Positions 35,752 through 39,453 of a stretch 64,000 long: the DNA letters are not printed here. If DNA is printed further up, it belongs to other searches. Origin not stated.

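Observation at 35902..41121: Compact type V CRISPR-Cas locus: 1133-aa RuvC effector, array, Cas1 only (Cas12d/CasY-like)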

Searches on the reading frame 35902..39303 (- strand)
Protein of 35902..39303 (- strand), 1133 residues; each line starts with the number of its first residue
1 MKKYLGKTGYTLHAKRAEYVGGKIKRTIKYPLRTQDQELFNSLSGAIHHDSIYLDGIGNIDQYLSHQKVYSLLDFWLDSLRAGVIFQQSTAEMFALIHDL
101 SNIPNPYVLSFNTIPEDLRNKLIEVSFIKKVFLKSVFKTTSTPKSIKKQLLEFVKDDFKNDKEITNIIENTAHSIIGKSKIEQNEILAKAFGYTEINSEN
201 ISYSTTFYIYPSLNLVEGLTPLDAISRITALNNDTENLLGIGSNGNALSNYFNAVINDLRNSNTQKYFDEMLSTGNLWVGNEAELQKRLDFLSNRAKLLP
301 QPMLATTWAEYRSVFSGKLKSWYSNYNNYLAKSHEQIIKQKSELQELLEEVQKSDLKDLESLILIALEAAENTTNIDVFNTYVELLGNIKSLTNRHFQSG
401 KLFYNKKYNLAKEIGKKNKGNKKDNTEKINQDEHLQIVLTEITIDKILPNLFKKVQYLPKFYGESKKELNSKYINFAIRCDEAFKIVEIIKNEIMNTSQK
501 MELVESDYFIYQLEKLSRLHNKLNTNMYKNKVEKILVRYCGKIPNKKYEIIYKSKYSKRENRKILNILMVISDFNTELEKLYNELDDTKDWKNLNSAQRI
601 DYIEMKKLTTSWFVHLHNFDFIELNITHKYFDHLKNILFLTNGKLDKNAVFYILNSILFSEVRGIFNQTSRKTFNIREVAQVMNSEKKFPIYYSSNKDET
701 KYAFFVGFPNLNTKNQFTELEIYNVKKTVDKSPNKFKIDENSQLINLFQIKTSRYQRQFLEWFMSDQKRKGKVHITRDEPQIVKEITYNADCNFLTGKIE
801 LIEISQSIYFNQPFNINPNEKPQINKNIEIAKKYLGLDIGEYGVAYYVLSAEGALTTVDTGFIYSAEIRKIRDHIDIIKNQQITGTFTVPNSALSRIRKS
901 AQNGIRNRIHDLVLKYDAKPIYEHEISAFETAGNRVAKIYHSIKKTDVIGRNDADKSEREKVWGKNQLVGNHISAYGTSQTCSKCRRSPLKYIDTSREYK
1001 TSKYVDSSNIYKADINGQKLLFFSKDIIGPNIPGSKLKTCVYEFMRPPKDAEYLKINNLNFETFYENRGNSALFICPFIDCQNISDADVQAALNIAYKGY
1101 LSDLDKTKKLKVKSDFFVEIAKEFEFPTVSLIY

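Call 7: search_protein_families(library=pfam, proteins=[window:35902-39303:-], max_evalue=1)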
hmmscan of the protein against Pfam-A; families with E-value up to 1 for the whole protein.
window:35902-39303:- (1133 aa): 2 families
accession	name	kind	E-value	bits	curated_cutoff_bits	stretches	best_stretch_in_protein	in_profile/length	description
PF07282.18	Cas12f1-like_TNB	-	2.8e-05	24.6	26.3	1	973-1017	22-56/60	Cas12f1-like, TNB domain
PF14069.11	SpoVIF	-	0.075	13.1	27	0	137-173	6-42/72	Stage VI sporulation protein F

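Call 8: search_protein_families(library=ncbifam, proteins=[window:35902-39303:-], max_evalue=1)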
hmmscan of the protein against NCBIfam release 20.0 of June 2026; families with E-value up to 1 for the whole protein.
window:35902-39303:- (1133 aa): 2 families
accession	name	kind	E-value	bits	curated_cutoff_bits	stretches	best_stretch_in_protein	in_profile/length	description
NF033951.2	Cas12d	equivalog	1.1e-236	789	250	1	7-1103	1-1180/1180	type V CRISPR-associated protein Cas12d/CasY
NF033950.0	Cas12c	equivalog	3.2e-17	61.5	250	3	750-963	856-1061/1246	type V CRISPR-associated protein Cas12c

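Call 9: search_solved_structures(query=window:35902-39303:-, max_evalue=10, show_alignments=3)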
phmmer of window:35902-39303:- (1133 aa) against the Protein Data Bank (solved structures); distinct sequences matched with E-value up to 10: 1.
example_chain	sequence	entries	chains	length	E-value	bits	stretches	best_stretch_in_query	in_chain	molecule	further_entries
7v93_A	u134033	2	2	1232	6.3e-05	24.4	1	831-1105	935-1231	cas12c2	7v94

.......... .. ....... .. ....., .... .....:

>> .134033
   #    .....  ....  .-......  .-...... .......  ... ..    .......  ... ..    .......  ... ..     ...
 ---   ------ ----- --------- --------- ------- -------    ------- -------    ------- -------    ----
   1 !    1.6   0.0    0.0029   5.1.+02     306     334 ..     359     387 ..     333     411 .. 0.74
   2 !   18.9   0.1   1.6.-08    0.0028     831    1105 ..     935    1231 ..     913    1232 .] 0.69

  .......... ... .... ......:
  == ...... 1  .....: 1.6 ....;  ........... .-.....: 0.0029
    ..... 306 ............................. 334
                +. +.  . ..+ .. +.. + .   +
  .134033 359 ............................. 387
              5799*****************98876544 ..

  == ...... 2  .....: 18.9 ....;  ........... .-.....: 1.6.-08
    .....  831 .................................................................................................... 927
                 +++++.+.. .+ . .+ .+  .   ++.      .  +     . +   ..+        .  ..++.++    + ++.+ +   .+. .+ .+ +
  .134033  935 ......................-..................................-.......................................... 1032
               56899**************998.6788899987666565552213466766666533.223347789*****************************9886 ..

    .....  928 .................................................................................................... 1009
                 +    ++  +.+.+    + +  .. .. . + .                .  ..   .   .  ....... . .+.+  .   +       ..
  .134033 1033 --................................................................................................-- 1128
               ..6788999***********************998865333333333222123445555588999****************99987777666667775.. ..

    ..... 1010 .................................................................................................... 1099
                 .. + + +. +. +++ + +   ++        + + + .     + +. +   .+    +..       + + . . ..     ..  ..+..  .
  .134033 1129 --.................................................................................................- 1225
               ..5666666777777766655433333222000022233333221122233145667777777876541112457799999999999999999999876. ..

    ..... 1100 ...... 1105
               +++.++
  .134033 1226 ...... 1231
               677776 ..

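Call 15: find_homologous_proteins(query=window:35902-39303:-, max_evalue=0.00001)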
Query window:35902-39303:- (1133 aa): 14 proteins with E <= 0.00001 among 8000 candidates.
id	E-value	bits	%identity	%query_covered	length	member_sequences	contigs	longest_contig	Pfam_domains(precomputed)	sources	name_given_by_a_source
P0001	0.0e+0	2528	100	100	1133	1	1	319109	PF07282.19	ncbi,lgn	-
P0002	4.0e-195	669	34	100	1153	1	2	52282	-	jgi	jgi:hypothetical protein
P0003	1.2e-91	327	29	97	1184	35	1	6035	-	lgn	-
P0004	1.9e-86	309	28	97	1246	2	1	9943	-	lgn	-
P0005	1.7e-83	300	29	97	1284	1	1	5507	-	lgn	-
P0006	4.8e-83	298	29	97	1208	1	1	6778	-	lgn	-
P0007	3.0e-82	295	27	100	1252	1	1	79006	-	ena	-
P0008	1.1e-80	290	29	99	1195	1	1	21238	-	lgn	-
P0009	1.9e-77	280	27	98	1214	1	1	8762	-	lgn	-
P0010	8.7e-70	254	27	97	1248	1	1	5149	-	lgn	-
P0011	7.4e-65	238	29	42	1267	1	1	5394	-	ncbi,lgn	-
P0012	4.9e-64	235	25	97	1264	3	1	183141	-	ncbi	-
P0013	1.5e-61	227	24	95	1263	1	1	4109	-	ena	-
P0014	2.3e-59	220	26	97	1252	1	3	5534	-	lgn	-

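Call 16: list_cluster_members(proteins=[P0001, P0002, P0012, P0011, P0007])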
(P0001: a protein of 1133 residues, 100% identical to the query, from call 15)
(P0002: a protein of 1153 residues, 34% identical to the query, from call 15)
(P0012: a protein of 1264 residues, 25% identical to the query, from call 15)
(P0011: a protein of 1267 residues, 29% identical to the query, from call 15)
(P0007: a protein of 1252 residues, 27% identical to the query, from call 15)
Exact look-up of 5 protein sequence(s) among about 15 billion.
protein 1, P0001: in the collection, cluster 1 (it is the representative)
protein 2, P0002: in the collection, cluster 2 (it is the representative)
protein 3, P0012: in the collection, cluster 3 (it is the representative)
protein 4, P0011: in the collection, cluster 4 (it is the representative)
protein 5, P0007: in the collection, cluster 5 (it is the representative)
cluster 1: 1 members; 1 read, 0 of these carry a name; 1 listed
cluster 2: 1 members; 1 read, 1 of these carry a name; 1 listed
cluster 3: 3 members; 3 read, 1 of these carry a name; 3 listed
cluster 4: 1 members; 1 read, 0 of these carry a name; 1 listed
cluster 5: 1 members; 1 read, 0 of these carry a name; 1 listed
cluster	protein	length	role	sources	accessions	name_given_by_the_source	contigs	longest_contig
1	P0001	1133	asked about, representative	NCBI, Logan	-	-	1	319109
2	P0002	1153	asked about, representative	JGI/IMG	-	hypothetical protein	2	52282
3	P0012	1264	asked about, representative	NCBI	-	-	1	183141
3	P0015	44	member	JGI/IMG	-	hypothetical protein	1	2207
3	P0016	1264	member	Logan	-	-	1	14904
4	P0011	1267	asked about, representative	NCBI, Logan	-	-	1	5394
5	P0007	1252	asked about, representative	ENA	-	-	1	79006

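Call 17: find_encoding_contigs(protein=P0001, flank=6000, max_places=3)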
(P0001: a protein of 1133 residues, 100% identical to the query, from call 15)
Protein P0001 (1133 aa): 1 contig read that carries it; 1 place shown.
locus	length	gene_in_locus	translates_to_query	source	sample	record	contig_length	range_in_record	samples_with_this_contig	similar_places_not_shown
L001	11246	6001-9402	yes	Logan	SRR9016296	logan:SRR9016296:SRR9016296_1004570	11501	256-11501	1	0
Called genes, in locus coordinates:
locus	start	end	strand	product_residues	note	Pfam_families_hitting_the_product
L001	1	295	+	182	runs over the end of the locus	?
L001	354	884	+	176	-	-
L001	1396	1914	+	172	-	PF02245:Pur_DNA_glyco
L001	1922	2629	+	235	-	-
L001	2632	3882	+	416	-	PF23500:DUF7133, PF22807:TrAA12, PF07995:GSDH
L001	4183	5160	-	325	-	PF01867:Cas_Cas1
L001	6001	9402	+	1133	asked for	PF07282:Cas12f1-like_TNB (faint)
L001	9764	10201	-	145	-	PF13564:DoxX_2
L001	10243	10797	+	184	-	PF22552:TY-Chap3 (weak)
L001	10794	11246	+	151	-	?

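Call 19: find_related_loci(query=A1, collection=genome_contigs, flank=5000)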
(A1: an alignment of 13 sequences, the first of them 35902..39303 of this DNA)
Query A1 (1133 aa) in genome_contigs; peptide patterns used: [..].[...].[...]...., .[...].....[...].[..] (x = any residue, [..] = any of these).
135 stretches matched a pattern; 32 encode a relative of the query (tblastn E <= 1e-3); 31 distinct loci.
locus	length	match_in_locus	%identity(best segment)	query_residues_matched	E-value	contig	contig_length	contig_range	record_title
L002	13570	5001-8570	32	6-1131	2e-144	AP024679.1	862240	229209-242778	MAG: Candidatus Dojkabacteria bacterium KatS3mg085 DNA, complete genome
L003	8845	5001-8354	29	8-1098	5e-109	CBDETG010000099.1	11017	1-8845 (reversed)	MAG: Leptonemataceae bacterium isolate 4d98f0f0-2bf7-434a-b357-397b54298da8 genome assembly, contig: contig_99, whole ge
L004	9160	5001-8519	30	9-1109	3e-100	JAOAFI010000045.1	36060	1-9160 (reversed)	MAG: Patescibacteria group bacterium isolate SKW283 k141_1008596, whole genome shotgun sequence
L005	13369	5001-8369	27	6-1100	1e-98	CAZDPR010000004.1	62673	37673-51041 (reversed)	MAG TPA_asm: uncultured Candidatus Saccharibacteria bacterium isolate SRP300315_co1_43 genome assembly, contig: NODE_234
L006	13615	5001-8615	28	9-1103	3e-98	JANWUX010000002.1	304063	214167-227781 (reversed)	MAG: Patescibacteria group bacterium isolate SKYG101 NODE_2_length_304063_cov_9.461747, whole genome shotgun sequence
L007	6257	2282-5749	28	1-1098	9e-97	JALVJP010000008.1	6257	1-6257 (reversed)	MAG: Candidatus Parcubacteria bacterium isolate A1_metabat2_scaf2bin.063 A1_NODE_11102_length_6257_cov_1.732300, whole g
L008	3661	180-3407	26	8-1109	5e-94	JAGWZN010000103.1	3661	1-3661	MAG: Patescibacteria group bacterium isolate REEB54 contig-150_34985, whole genome shotgun sequence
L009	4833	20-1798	35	543-1119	1e-88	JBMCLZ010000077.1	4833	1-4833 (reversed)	MAG: Candidatus Dojkabacteria bacterium isolate D1M03_48 NODE_9818_length_4833_cov_3.874215, whole genome shotgun sequen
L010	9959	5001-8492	28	5-1103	2e-85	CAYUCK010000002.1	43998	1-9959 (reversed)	MAG TPA_asm: uncultured Gammaproteobacteria bacterium isolate binchicken_co96_84 genome assembly, contig: NODE_276_lengt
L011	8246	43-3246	27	67-1109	1e-82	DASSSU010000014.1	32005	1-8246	MAG TPA_asm: Candidatus Paceibacterota bacterium isolate SMAG_U523 k141_1890205, whole genome shotgun sequence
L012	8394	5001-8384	25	6-1076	2e-77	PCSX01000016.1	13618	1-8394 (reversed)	MAG: Candidatus Vogelbacteria bacterium CG22_combo_CG10-13_8_21_14_all_37_9 CG22_scaffold_2758_c, whole genome shotgun s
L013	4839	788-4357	27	8-1101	1e-77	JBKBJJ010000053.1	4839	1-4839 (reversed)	MAG: Microgenomates group bacterium isolate 21I_055.bin.7 NODE_53_length_4839_cov_4.155607, whole genome shotgun sequenc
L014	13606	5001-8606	26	8-1101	2e-76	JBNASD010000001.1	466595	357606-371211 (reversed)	MAG: Microgenomates group bacterium isolate Kamch4336-1-MF-07 bin3.fa-1, whole genome shotgun sequence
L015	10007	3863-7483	26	8-1101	1e-76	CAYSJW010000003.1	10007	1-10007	MAG TPA_asm: uncultured Gammaproteobacteria bacterium isolate SRP231805_co4_34 genome assembly, contig: k141_309316, who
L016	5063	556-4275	25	7-1101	3e-76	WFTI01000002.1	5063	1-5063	MAG: Candidatus Dojkabacteria bacterium isolate S139_149 k151_144684, whole genome shotgun sequence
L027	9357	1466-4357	30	238-1103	7e-39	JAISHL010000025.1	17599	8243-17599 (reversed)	MAG: Candidatus Nomurabacteria bacterium isolate Hm464_bin174 k119_2030923, whole genome shotgun sequence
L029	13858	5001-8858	23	9-1125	5e-37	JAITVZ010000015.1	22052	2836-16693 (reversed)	MAG: Propionibacteriaceae bacterium isolate TD116_bin66 k119_381229, whole genome shotgun sequence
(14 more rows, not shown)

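Call 48: search_protein_representatives(protein=window:35902-39303:-)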
Query: 1133 residues. Proteins with E-value up to 0.001 (for the whole library): 265; up to 1e-10: 200; up to 1e-30: 160. The best 150 are listed.
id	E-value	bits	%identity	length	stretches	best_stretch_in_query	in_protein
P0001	0.0e+00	2527.6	100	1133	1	1-1133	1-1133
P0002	1.3e-195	669.1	35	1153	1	2-1129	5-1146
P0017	1.8e-155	536.2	35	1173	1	2-1125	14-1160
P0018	3.2e-150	518.8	36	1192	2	2-701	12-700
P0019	2.2e-145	502.7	33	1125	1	3-1125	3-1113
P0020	3.7e-145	502.0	34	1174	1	3-1120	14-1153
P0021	4.1e-144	498.5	33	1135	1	8-1114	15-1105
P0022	1.6e-143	496.6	32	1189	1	3-1109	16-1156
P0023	4.0e-133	462.1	34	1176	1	2-1122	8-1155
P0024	7.3e-129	448.1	36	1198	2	745-1109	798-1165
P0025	9.7e-127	441.0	34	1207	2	441-1124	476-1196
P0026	1.9e-122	426.8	35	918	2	733-1125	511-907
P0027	1.7e-115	403.8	30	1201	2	5-692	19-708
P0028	1.4e-114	400.8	31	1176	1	2-1121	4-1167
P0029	1.3e-109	384.3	30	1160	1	4-1104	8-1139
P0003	3.7e-92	326.5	32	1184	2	206-1103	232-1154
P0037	6.5e-91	322.4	30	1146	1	3-1125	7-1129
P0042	4.3e-84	299.8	31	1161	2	634-1125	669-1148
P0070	2.5e-71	257.6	30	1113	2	746-1103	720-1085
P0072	2.0e-70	254.5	32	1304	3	228-1103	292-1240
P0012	1.6e-64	235.1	31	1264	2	449-1101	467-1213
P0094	2.4e-63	231.1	32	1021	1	236-1103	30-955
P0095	3.5e-63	230.6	28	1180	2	448-1123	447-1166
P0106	1.1e-58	215.7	30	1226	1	8-1133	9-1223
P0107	1.2e-58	215.6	31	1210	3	658-1103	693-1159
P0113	6.0e-57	209.9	30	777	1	444-1103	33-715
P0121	2.7e-54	201.1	27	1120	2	748-1129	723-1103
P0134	5.4e-46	173.7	29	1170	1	7-1104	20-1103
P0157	1.7e-37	145.6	36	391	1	806-1103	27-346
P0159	1.6e-35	139.0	32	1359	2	739-1103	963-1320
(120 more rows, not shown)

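Call 55: predict_structure(alignment_id=A1)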
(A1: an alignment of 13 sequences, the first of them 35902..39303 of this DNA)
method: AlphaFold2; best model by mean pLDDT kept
length: 1133 residues; sequences in the alignment: 13
mean_pLDDT: 77.7   pTM: 0.68
mean pLDDT of the five models: 77.7, 77.0, 76.2, 72.5, 72.0
residues with pLDDT >= 90: 181; 70-90: 704; 50-70: 143; < 50: 105
segments of 3 or more residues with pLDDT < 50: 1-5, 199-203, 419-429, 547-549, 554-563, 714-733, 823-827, 883-891, 928-932, 1109-1133
pLDDT, mean of each block of 10 residues (from residue 1): 48 79 84 90 93 88 83 93 88 80 74 89 84 68 86 88 90 85 86 67 69 85 88 87 85 87 88 79 94 93 89 86 87 88 93 84 90 79 86 76 79 60 43 60 80 82 81 89 91 81 60 81 84 84 59 47 51 76 75 88 88 83 83 88 87 89 86 85 84 69 81 45 35 55 70 78 64 79 92 89 93 83 50 87 89 82 85 69 41 70 89 89 66 64 83 74 74 71 79 81 82 86 82 87 80 63 72 83 83 87 67 39 33 24
secondary structure, 60 per line:
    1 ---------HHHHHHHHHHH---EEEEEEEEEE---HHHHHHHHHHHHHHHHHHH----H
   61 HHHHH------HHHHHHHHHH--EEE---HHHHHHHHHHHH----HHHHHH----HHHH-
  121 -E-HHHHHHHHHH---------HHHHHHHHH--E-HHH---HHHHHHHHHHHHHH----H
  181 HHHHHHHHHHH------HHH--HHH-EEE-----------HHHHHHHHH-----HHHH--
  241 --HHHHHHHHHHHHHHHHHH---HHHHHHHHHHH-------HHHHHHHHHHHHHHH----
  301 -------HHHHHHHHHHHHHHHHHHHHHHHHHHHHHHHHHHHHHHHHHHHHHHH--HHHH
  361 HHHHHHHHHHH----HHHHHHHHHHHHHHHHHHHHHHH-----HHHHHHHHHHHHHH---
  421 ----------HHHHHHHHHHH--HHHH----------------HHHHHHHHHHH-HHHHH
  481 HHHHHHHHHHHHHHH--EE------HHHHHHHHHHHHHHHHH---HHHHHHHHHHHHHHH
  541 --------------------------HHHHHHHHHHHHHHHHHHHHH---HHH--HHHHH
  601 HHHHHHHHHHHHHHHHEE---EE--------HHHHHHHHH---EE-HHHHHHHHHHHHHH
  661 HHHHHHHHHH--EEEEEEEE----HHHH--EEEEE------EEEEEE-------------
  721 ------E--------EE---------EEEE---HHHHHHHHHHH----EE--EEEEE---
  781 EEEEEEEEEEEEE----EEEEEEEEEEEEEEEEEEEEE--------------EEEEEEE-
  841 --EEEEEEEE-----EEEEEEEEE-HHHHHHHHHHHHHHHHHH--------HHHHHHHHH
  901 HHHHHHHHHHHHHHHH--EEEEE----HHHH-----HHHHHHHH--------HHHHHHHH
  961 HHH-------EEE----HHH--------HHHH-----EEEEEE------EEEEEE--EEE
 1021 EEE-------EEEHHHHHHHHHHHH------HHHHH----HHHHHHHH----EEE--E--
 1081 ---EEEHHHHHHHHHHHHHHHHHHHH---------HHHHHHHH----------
elements in order (helices of 4 or more, strands of 3 or more residues): H10-20 E24-33 H37-55 H60-65 H72-81 E84-86 H90-101 H106-111 H116-119 H124-133 H143-151 H162-175 H180-191 E207-209 H221-229 H235-238 H243-260 H264-274 H282-296 H308-354 H357-371 H376-398 H404-417 H431-441 H444-447 H464-474 H476-495 H506-522 H526-540 H567-587 H596-616 H632-640 H647-670 E673-680 H685-688 E691-695 E702-707 E747-750 H754-764 E773-777 E781-793 E798-818 E833-839 E843-850 E856-864 H866-883 H892-916 E919-923 H928-931 H937-944 H953-963 E971-973 H989-992 E998-1003 E1010-1015 E1018-1023 E1031-1033 H1034-1045 H1052-1056 H1061-1068 E1073-1075 E1084-1086 H1087-1106 H1116-1123
